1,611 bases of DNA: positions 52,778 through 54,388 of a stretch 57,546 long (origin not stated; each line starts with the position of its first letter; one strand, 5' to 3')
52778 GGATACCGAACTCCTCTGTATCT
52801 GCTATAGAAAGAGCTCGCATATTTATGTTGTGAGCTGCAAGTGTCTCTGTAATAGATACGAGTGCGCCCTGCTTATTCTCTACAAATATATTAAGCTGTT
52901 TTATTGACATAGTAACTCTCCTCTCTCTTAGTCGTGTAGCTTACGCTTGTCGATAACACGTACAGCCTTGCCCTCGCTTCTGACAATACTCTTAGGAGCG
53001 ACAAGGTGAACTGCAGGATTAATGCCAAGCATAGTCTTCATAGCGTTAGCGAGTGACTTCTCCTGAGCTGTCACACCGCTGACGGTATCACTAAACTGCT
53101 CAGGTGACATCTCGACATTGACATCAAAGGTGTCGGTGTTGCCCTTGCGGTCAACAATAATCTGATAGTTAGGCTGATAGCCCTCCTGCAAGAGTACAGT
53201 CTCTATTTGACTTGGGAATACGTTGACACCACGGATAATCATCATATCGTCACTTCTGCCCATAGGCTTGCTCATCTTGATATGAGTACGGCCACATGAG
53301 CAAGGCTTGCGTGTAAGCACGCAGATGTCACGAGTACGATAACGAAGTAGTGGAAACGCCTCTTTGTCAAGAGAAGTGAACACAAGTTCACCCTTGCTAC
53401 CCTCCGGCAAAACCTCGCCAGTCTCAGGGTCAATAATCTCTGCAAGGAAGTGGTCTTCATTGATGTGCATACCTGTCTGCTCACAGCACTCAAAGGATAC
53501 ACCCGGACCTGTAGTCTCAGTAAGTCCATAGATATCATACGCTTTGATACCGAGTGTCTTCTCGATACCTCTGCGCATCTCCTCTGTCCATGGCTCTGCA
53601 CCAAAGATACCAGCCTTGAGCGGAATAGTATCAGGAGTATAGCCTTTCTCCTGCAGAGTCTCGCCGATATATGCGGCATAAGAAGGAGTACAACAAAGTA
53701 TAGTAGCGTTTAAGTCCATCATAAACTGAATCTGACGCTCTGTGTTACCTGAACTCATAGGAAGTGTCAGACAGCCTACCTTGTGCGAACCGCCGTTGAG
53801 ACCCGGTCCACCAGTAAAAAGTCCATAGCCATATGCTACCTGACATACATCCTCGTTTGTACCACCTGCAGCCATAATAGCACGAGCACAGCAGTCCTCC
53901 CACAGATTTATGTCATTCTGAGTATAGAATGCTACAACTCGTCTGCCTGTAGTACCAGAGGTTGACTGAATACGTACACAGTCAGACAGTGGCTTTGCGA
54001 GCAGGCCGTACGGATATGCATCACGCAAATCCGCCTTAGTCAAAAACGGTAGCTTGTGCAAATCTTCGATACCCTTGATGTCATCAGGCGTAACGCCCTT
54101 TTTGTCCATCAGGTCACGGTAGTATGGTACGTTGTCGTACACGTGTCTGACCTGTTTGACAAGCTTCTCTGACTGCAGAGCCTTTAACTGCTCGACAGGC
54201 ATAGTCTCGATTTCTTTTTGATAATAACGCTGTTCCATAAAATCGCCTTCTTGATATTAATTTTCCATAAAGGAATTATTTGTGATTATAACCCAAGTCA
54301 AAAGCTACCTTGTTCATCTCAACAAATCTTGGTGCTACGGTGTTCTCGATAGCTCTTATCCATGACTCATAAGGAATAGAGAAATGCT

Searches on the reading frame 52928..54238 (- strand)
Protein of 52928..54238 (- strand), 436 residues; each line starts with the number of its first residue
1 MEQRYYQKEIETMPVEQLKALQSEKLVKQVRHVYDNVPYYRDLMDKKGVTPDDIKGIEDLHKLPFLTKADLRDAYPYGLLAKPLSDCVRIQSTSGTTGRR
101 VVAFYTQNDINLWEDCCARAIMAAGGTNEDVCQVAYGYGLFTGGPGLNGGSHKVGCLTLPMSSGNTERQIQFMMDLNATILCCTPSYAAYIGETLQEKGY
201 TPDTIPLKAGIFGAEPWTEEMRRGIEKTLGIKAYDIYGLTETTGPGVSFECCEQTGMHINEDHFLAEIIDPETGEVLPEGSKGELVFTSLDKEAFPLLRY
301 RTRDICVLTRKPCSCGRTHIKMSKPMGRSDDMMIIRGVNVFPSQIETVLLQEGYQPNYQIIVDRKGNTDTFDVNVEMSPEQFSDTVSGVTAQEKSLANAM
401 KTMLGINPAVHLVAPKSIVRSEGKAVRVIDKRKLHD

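Call 54: search_protein_families(library=ncbifam, proteins=[window:52928-54238:-])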
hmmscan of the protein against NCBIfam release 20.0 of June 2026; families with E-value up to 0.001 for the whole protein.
window:52928-54238:- (436 aa): 17 families
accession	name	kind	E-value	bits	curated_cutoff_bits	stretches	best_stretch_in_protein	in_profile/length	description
TIGR02155.1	PA_CoA_ligase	equivalog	2.4e-157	523.8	646.3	1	11-432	1-422/422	phenylacetate--CoA ligase PaaK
NF041878.1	paak_haloarch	equivalog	1.2e-145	485.4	700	1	8-432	3-427/427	phenylacetate--CoA ligase PaaK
NF045666.1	DVU1553_fam_AMP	equivalog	1.3e-53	182.3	300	1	11-328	16-330/331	DVU_1553 family AMP-dependent CoA ligase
NF053551.1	FlxY_rubin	equivalog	5.3e-51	173.7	520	1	11-430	2-422/424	flexirubin biosynthesis putative acyl-CoA ligase FlxY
TIGR03335.1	F390_ftsA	equivalog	1e-42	146.4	458.7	1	5-376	1-381/445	coenzyme F390 synthetase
NF041217.1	BagE_FevW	exception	3.6e-35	121.7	800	1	16-425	11-399/424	bagremycin/ferroverdin synthetase BagE/FevW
TIGR02304.1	aden_form_hyp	equivalog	3.2e-13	49.4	251.9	1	169-381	179-381/430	F390 synthetase-related protein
NF004837.0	PRK06187.1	subfamily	3.3e-09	35.5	476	1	86-255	171-335/531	long-chain-fatty-acid--CoA ligase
TIGR01733.1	AA-adenyl-dom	subfamily_domain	1.4e-06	27.4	317.4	1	93-286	128-323/409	amino acid adenylation domain-containing protein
NF009233.0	PRK12583.1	subfamily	8.2e-06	24.5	832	0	85-287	201-404/558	fatty acid CoA ligase family protein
NF005714.0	PRK07529.1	subfamily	4.9e-05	21.8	632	0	202-244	335-377/640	acyl-CoA synthetase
NF006624.1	PRK09192.1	subfamily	8.3e-05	21.1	600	1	326-431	453-557/567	fatty acyl-AMP ligase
NF005801.1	PRK07656.1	equivalog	0.00017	20.4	657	0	326-351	400-425/500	FadD3 family acyl-CoA ligase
NF006181.0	PRK08314.1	subfamily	0.00017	20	705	1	223-288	337-404/563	long-chain-fatty-acid--CoA ligase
NF005220.0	PRK06710.1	equivalog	0.00024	19.3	1116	0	203-351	321-475/563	long-chain-fatty-acid--CoA ligase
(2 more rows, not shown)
